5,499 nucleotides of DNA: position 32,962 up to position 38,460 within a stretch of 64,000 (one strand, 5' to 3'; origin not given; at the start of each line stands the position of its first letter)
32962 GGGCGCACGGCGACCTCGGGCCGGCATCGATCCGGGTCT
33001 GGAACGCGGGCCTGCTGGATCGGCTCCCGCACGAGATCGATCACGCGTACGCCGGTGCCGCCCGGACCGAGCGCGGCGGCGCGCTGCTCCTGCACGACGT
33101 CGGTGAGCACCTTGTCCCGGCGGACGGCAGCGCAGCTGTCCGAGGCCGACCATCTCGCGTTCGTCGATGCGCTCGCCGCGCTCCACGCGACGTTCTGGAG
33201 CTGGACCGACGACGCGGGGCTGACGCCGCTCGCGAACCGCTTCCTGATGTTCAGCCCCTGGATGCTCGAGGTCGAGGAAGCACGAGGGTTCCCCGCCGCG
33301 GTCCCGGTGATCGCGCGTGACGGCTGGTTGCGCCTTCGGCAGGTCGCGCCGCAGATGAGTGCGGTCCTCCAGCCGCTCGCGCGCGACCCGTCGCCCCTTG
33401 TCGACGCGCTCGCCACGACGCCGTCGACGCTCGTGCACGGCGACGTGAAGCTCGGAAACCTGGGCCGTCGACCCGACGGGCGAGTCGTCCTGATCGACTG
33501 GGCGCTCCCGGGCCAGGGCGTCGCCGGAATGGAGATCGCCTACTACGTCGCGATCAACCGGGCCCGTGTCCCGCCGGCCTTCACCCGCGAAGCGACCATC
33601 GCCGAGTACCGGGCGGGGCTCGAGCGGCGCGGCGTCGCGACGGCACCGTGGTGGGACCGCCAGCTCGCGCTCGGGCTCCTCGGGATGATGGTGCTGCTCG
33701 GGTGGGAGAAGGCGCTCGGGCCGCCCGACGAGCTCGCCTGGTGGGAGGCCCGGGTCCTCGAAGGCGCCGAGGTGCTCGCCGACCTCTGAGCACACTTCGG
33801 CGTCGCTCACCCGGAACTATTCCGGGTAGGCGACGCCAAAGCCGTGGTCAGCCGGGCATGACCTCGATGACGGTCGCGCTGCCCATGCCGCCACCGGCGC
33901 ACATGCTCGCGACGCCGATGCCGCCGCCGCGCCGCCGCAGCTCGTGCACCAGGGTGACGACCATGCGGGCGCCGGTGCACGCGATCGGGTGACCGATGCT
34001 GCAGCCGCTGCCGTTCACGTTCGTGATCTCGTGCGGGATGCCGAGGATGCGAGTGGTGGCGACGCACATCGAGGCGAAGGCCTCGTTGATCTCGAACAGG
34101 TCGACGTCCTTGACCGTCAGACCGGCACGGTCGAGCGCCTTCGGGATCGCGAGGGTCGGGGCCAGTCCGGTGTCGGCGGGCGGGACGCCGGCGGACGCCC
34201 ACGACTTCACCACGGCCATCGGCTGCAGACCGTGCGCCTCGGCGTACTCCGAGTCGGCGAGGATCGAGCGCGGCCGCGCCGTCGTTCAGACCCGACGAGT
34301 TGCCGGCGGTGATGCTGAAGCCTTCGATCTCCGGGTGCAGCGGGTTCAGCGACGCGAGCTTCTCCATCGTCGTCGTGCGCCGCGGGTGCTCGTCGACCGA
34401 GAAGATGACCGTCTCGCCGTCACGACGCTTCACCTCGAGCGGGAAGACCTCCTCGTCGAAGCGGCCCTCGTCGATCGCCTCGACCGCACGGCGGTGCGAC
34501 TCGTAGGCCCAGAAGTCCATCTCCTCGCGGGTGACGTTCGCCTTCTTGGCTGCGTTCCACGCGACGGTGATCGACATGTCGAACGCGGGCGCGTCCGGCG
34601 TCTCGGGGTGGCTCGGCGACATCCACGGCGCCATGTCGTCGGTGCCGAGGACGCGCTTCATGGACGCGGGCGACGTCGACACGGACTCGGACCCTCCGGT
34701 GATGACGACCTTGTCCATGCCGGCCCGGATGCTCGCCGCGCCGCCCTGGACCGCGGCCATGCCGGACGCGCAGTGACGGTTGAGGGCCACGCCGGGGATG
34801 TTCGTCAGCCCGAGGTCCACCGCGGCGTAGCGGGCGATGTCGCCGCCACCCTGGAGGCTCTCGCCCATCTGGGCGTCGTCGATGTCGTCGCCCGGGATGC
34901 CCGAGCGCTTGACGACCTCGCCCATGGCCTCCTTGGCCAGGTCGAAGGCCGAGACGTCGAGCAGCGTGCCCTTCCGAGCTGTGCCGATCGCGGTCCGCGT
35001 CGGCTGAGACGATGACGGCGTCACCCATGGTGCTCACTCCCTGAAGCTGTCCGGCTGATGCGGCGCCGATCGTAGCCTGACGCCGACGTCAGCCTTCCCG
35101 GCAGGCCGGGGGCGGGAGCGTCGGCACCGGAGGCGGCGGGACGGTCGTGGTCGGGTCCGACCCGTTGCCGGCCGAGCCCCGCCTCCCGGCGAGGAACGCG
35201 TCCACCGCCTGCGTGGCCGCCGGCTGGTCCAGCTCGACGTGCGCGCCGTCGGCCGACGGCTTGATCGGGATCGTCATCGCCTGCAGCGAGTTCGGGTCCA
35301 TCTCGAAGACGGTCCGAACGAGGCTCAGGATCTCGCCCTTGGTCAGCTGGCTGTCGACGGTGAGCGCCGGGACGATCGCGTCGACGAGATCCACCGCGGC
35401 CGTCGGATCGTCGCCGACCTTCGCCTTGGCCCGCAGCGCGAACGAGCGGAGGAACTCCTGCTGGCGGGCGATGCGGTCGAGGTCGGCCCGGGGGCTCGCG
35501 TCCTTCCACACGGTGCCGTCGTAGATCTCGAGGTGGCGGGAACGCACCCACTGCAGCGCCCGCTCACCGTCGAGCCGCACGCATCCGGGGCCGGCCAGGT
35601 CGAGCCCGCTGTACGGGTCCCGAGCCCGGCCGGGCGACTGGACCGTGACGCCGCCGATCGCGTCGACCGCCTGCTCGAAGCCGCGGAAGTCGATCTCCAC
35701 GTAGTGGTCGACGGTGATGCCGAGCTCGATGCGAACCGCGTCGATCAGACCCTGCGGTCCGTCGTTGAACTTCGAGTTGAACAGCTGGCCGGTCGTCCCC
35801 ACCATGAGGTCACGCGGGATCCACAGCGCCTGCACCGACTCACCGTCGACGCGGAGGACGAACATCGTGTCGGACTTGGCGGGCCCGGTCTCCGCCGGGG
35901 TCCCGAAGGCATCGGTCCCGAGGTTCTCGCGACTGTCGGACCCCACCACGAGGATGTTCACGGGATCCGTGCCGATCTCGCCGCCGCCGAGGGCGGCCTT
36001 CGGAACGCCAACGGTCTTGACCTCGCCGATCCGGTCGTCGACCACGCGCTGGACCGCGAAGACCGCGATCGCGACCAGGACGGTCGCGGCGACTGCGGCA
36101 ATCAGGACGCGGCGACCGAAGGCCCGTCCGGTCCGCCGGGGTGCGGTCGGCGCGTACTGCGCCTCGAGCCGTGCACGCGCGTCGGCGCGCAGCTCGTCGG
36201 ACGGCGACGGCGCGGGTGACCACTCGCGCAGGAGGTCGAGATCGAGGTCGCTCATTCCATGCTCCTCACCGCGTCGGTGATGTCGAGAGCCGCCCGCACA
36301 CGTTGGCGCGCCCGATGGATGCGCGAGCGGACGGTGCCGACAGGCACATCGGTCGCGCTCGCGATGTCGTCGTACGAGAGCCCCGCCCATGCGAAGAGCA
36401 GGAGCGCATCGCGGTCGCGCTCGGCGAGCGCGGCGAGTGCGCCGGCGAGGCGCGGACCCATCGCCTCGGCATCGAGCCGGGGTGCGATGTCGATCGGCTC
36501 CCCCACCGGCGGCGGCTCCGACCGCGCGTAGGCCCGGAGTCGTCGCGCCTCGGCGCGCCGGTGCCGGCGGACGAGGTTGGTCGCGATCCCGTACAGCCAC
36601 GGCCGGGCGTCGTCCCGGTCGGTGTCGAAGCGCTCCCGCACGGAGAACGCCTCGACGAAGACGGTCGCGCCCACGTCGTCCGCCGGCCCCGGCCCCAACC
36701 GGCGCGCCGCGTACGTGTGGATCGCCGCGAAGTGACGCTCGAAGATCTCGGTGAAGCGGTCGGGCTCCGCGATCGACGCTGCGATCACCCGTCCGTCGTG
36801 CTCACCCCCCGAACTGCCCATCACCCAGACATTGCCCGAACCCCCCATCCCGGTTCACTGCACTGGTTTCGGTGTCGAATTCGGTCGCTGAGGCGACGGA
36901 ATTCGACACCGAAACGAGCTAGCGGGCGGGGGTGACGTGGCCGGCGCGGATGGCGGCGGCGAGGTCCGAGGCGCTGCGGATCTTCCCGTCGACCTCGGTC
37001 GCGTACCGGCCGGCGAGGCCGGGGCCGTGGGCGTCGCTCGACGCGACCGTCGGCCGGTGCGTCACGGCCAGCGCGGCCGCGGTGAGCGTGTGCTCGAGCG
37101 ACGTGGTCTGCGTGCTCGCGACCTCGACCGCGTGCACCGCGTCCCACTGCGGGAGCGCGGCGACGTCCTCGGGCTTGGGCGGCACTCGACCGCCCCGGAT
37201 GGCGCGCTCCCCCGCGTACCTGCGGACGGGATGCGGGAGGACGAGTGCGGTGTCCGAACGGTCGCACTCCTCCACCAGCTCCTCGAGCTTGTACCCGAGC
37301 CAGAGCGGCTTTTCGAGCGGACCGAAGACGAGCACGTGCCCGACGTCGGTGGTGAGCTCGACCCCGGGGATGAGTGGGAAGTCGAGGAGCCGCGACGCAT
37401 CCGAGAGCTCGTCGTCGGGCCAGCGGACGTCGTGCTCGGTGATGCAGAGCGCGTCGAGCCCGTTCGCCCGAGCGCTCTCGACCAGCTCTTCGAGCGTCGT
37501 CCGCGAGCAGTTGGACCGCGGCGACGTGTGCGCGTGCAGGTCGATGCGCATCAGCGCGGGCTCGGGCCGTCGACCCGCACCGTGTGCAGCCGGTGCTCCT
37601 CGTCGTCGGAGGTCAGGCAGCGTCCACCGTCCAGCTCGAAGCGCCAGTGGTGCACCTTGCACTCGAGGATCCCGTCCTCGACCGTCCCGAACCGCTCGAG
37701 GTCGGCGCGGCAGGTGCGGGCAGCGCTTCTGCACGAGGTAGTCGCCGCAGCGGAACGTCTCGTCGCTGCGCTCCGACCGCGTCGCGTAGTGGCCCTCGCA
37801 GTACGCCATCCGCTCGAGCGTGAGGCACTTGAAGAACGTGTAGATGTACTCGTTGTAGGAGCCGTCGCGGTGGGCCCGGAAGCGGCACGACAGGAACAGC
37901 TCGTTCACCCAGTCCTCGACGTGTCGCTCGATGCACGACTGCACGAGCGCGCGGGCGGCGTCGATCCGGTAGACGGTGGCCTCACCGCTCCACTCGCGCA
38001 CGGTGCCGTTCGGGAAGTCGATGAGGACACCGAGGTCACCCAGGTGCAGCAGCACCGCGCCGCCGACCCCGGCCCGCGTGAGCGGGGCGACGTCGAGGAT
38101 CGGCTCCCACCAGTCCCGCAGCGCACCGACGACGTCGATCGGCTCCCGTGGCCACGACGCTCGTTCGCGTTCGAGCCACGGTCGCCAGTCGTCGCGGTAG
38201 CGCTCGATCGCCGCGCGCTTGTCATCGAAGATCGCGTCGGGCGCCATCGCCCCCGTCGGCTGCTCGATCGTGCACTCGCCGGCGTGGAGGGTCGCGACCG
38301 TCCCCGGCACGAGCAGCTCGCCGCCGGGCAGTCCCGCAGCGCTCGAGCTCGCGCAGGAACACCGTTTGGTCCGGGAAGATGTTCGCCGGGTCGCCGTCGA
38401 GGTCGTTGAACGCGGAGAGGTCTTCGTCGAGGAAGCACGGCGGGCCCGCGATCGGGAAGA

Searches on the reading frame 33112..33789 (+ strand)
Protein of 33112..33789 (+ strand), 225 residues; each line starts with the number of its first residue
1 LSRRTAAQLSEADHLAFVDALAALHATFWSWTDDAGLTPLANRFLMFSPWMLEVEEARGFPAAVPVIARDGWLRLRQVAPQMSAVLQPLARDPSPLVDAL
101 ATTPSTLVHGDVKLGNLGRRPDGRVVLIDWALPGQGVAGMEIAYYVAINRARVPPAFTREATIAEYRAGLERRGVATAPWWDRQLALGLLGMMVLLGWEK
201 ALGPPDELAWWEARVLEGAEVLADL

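Call 18: search_protein_families(library=pfam, proteins=[window:33112-33789:+], max_evalue=0.00001)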
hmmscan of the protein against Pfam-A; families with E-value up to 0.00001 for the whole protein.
window:33112-33789:+ (225 aa): 1 family
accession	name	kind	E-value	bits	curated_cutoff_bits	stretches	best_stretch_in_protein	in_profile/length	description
PF01636.29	APH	-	8e-07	29.5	23.2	1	16-171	99-234/239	Phosphotransferase enzyme family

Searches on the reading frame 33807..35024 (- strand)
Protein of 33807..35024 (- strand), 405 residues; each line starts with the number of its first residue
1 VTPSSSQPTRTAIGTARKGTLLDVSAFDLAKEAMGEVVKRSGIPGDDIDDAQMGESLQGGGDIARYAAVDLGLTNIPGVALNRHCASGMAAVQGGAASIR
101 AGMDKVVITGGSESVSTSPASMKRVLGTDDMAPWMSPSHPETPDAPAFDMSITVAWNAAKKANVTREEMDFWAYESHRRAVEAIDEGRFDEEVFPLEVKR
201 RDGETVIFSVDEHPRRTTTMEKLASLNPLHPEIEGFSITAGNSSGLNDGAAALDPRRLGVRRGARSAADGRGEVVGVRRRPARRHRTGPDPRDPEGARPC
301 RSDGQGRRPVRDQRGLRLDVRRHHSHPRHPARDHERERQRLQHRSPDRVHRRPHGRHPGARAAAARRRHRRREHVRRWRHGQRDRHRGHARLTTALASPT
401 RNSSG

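Call 19: search_protein_families(library=pfam, proteins=[window:33807-35024:-], max_evalue=0.00001)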
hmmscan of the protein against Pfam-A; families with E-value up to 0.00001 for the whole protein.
window:33807-35024:- (405 aa): 1 family
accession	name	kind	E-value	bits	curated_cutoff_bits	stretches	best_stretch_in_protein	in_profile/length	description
PF00108.29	Thiolase_N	-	7.2e-52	176.8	26.4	1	9-253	7-254/260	Thiolase, N-terminal domain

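Call 36: search_protein_families(library=ncbifam, proteins=[window:33807-35024:-], max_evalue=0.00001)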
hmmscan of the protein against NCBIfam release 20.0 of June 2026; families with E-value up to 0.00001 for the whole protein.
window:33807-35024:- (405 aa): 35 families (the best 25 are shown)
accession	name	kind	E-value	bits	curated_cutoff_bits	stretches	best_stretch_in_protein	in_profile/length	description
TIGR01930.1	AcCoA-C-Actrans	subfamily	6e-62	209.8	240.55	1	9-253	5-250/385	acetyl-CoA C-acyltransferase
NF004853.0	PRK06205.1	subfamily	9.1e-47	159.9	551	1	7-252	8-263/404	acetyl-CoA C-acetyltransferase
NF006086.0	PRK08235.1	equivalog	6.3e-45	154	526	1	9-253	10-257/393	acetyl-CoA C-acetyltransferase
NF006552.0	PRK09051.1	subfamily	1.1e-44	153.3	565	1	9-253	12-259/395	beta-ketothiolase BktB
NF004206.0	PRK05656.1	subfamily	2.2e-42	145.5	688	1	9-253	10-257/392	acetyl-CoA C-acetyltransferase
NF042999.1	bketothiol_BktB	equivalog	4.9e-40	138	725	1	9-253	11-258/394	beta-ketothiolase BktB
NF006551.0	PRK09050.1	subfamily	1.5e-38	133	605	1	10-253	11-263/401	3-oxoadipyl-CoA thiolase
NF005805.0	PRK07661.1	equivalog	4.9e-38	131.1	633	1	9-253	10-255/391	acetyl-CoA C-acetyltransferase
TIGR02430.1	pcaF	equivalog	1.6e-37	129.6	597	1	10-253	10-262/400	3-oxoadipyl-CoA thiolase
NF005077.0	PRK06504.1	subfamily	3.6e-37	128.4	590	1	9-252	10-253/390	acetyl-CoA C-acetyltransferase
NF006553.0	PRK09052.1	equivalog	1.1e-36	126.8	567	1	9-253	14-263/399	acetyl-CoA C-acyltransferase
NF005865.0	PRK07801.1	equivalog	2e-36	126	591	1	9-253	10-246/382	acetyl-CoA C-acetyltransferase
NF006001.0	PRK08131.1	equivalog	6e-36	124.2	622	2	155-266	166-277/401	3-oxoadipyl-CoA thiolase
NF005890.0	PRK07851.1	equivalog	8.9e-36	123.7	580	2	132-253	155-269/406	acetyl-CoA C-acetyltransferase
NF005033.0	PRK06445.1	equivalog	1.1e-35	123.6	511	1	12-252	19-258/395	acetyl-CoA C-acetyltransferase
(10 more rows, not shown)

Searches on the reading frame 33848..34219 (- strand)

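Call 19: search_protein_families(library=pfam, proteins=[window:33848-34219:-], max_evalue=0.00001)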
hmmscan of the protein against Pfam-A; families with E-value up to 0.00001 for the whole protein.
window:33848-34219:- (123 aa): 2 families
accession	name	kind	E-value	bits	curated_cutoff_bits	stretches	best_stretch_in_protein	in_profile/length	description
PF02803.24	Thiolase_C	-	6.8e-45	152.1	27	1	2-119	5-122/123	Thiolase, C-terminal domain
PF22691.2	Thiolase_C_1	-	7.9e-06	26.1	28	0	24-59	23-58/144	Thiolase C-terminal domain-like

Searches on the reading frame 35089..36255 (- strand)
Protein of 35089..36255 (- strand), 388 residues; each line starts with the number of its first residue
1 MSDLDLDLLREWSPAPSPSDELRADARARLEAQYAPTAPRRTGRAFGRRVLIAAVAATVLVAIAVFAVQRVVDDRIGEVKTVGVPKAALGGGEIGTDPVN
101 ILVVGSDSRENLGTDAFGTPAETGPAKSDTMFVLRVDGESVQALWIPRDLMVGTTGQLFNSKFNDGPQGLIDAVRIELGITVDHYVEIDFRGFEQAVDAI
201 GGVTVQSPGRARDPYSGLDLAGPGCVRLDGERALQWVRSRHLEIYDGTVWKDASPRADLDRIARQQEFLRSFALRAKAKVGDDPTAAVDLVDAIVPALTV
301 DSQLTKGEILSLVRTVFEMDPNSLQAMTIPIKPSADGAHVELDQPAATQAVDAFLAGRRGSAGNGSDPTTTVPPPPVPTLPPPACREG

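Call 19: search_protein_families(library=pfam, proteins=[window:35089-36255:-], max_evalue=0.00001)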
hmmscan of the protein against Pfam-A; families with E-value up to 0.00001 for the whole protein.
window:35089-36255:- (388 aa): 1 family
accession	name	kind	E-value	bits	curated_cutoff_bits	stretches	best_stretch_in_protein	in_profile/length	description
PF03816.19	LytR_cpsA_psr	-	2.9e-26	92.8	24.6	1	127-275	1-147/150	LytR_cpsA_psr family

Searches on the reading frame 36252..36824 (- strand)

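Call 19: search_protein_families(library=pfam, proteins=[window:36252-36824:-], max_evalue=0.00001)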
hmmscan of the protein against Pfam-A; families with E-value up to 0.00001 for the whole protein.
window:36252-36824:- (190 aa): 3 families
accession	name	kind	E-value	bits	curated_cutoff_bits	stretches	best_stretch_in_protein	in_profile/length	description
PF08281.18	Sigma70_r4_2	-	3.4e-16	59.1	25.7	1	126-175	4-53/54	Sigma-70, region 4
PF04545.22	Sigma70_r4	-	2.1e-10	40.4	24.1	1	129-177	1-49/50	Sigma-70, region 4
PF04542.20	Sigma70_r2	-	4.5e-10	39.6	24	1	28-95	2-71/71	Sigma-70 region 2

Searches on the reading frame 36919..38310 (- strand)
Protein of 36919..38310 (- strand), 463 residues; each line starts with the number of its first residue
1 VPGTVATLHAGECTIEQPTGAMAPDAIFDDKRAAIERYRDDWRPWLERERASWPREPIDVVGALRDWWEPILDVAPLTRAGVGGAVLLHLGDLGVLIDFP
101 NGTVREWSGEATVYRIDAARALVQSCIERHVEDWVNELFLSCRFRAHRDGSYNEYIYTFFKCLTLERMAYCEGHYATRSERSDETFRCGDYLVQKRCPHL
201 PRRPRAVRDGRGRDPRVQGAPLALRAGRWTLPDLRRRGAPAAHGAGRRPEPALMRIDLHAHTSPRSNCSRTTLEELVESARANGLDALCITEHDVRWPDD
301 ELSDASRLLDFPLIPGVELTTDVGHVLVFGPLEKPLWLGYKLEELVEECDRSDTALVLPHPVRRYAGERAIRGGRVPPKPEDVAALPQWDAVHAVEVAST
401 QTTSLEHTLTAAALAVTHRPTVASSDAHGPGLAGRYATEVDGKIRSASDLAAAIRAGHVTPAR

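Call 19: search_protein_families(library=pfam, proteins=[window:36919-38310:-], max_evalue=0.00001)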
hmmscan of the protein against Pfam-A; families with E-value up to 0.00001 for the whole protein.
window:36919-38310:- (463 aa): 3 families
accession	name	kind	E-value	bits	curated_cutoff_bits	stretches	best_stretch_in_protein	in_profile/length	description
PF25451.1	SCP2_Rv3818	-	8.1e-45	152.3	28.2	1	61-176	2-118/119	Rv3818-like, SCP2-like domain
PF13263.12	PHP_C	-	2e-08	34.1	21.3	1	417-458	14-55/56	PHP-associated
PF02811.25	PHP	-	1.4e-06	29.2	26.4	1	257-320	1-64/164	PHP domain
